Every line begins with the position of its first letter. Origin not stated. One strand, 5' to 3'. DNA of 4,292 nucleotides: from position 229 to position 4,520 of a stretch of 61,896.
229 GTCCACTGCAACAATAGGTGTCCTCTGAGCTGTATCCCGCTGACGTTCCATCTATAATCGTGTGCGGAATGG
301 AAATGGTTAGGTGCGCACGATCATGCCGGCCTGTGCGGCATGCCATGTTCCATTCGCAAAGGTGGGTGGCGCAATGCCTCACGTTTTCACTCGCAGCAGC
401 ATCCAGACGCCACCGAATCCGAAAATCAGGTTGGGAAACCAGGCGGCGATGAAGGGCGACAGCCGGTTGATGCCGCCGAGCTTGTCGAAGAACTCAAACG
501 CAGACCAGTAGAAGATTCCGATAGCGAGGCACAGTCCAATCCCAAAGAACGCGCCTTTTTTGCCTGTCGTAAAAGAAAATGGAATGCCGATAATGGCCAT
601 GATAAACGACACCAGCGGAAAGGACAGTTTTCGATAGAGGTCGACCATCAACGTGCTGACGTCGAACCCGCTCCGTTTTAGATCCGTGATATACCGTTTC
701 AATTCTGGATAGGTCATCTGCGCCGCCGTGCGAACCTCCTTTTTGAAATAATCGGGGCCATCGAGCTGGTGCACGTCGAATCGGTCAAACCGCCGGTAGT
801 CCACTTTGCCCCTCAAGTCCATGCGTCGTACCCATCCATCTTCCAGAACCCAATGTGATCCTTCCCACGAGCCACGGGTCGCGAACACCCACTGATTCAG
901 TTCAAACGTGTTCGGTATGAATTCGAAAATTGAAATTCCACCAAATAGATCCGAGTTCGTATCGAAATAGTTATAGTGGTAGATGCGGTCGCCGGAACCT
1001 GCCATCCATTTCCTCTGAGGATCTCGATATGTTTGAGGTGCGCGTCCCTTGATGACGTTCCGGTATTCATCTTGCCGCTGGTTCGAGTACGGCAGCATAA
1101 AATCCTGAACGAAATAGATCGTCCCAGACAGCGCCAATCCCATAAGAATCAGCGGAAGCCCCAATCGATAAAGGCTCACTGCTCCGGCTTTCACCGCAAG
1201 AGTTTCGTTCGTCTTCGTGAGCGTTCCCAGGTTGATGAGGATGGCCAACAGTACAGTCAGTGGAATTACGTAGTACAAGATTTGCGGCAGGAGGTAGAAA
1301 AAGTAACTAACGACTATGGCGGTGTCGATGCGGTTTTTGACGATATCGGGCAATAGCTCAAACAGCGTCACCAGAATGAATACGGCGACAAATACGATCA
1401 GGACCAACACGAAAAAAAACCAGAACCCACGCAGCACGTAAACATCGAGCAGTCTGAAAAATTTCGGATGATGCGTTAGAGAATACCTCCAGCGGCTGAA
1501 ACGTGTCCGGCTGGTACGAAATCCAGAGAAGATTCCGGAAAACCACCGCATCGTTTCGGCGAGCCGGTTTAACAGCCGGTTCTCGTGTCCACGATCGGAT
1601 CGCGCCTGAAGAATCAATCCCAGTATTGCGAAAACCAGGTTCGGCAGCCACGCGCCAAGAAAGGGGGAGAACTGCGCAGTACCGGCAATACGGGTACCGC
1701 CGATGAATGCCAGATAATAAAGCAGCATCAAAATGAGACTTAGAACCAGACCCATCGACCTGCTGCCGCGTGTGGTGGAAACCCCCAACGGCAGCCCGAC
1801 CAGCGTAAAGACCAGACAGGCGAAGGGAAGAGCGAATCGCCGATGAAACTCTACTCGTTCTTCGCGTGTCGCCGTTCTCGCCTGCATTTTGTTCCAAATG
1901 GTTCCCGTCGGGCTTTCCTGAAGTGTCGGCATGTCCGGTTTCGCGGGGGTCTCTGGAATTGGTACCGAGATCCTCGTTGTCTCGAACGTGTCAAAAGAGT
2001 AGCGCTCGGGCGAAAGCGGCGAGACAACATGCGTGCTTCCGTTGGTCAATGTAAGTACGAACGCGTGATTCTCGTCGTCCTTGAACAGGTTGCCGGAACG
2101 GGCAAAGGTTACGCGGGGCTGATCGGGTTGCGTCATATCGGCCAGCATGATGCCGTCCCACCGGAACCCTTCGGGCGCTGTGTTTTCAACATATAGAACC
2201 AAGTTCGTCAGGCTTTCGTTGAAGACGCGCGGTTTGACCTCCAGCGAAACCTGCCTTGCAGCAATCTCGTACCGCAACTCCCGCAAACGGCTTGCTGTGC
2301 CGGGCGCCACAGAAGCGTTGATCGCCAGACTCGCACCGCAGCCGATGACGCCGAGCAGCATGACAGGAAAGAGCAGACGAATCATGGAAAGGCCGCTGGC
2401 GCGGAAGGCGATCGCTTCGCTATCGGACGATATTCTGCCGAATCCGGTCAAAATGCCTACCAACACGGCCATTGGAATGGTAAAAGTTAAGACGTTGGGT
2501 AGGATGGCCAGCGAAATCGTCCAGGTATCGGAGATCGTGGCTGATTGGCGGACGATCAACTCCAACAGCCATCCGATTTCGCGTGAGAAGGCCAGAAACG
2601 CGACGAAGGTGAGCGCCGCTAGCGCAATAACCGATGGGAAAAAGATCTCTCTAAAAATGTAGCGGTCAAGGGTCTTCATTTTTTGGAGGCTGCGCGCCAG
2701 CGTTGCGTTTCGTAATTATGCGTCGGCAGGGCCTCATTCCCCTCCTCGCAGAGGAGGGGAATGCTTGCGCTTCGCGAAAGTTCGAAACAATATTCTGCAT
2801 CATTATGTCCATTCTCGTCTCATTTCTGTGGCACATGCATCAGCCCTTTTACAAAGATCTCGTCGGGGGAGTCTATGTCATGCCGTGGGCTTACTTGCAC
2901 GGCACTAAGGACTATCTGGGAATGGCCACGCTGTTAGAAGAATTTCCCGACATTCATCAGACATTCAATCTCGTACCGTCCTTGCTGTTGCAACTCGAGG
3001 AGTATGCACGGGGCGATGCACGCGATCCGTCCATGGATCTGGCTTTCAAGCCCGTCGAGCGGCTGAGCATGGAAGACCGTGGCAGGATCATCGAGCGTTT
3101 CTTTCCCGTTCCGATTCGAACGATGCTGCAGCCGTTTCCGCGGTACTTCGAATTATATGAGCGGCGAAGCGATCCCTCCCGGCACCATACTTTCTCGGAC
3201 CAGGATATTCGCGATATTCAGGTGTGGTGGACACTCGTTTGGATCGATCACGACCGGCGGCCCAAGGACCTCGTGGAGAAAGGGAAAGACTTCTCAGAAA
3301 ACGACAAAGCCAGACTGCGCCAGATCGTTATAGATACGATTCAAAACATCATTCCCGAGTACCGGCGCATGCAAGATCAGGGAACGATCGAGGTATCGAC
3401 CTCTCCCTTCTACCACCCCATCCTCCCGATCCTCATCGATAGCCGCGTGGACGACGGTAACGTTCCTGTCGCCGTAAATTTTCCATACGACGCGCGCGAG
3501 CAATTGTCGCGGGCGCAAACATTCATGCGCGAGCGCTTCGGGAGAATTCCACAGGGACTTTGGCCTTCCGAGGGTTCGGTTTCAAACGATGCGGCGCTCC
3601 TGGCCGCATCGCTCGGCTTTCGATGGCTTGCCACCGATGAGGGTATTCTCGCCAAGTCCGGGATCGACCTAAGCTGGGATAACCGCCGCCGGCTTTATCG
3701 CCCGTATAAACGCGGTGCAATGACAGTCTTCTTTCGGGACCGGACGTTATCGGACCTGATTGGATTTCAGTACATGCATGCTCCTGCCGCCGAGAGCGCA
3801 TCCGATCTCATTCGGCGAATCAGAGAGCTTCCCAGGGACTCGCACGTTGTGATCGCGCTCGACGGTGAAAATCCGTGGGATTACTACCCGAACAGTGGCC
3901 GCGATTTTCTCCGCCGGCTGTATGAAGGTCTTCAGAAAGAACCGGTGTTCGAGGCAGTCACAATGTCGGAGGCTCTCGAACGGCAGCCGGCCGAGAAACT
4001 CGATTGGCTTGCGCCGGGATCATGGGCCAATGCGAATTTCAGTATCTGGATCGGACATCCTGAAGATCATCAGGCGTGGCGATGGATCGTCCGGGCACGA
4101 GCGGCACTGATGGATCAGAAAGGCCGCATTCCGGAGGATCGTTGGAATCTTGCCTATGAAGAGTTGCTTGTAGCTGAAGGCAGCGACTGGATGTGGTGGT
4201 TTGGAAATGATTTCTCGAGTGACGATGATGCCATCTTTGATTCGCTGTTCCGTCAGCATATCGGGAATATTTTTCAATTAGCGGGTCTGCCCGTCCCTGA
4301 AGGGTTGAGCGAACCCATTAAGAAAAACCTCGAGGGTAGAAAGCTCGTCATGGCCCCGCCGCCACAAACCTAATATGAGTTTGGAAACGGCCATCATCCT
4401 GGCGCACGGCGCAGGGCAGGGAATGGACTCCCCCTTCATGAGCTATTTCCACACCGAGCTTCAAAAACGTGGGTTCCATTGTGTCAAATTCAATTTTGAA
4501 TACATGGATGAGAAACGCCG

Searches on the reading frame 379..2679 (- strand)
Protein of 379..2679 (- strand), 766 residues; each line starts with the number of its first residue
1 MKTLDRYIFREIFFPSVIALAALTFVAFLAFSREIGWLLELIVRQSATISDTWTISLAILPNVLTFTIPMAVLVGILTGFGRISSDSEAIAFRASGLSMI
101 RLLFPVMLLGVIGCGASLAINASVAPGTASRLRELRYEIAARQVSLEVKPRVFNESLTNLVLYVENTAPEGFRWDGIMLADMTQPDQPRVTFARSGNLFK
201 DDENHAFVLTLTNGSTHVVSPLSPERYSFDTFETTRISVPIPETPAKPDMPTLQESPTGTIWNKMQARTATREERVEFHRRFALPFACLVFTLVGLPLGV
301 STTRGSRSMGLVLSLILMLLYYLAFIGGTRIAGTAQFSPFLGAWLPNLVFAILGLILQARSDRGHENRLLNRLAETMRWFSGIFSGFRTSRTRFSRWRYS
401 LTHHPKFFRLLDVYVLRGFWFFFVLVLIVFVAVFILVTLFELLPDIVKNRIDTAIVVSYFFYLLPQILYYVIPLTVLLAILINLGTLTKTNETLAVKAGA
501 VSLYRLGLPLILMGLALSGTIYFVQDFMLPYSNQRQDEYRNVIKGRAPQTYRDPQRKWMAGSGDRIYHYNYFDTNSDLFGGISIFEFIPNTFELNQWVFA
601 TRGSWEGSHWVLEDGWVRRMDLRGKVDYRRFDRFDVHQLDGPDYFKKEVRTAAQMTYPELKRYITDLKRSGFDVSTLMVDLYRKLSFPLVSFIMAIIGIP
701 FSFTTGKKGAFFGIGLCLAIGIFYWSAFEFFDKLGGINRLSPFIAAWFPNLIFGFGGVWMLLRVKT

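Call 20: search_protein_families(library=pfam, proteins=[window:382-2679:-], max_evalue=0.00001)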
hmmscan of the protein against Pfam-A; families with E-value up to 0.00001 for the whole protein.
window:382-2679:- (766 aa): 1 family
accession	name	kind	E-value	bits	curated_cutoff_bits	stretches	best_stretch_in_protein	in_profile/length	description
PF03739.19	LptF_LptG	-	7.2e-156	519.1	27.9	2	414-763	2-353/353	Lipopolysaccharide export system permease LptF/LptG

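Call 50: find_encoding_contigs(protein=window:379-2679:-, flank=10000, max_places=3)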
Protein window:379-2679:- (766 aa): no gene with exactly this product is on record in the collection.

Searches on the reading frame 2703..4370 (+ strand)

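Call 20: search_protein_families(library=pfam, proteins=[window:2703-4370:+], max_evalue=0.00001)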
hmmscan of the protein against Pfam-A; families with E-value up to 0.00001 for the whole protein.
window:2703-4370:+ (556 aa): 1 family
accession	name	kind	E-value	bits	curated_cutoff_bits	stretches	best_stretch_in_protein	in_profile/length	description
PF03065.20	Glyco_hydro_57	-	2e-58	198.5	21.2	1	40-432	1-286/291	Glycosyl hydrolase family 57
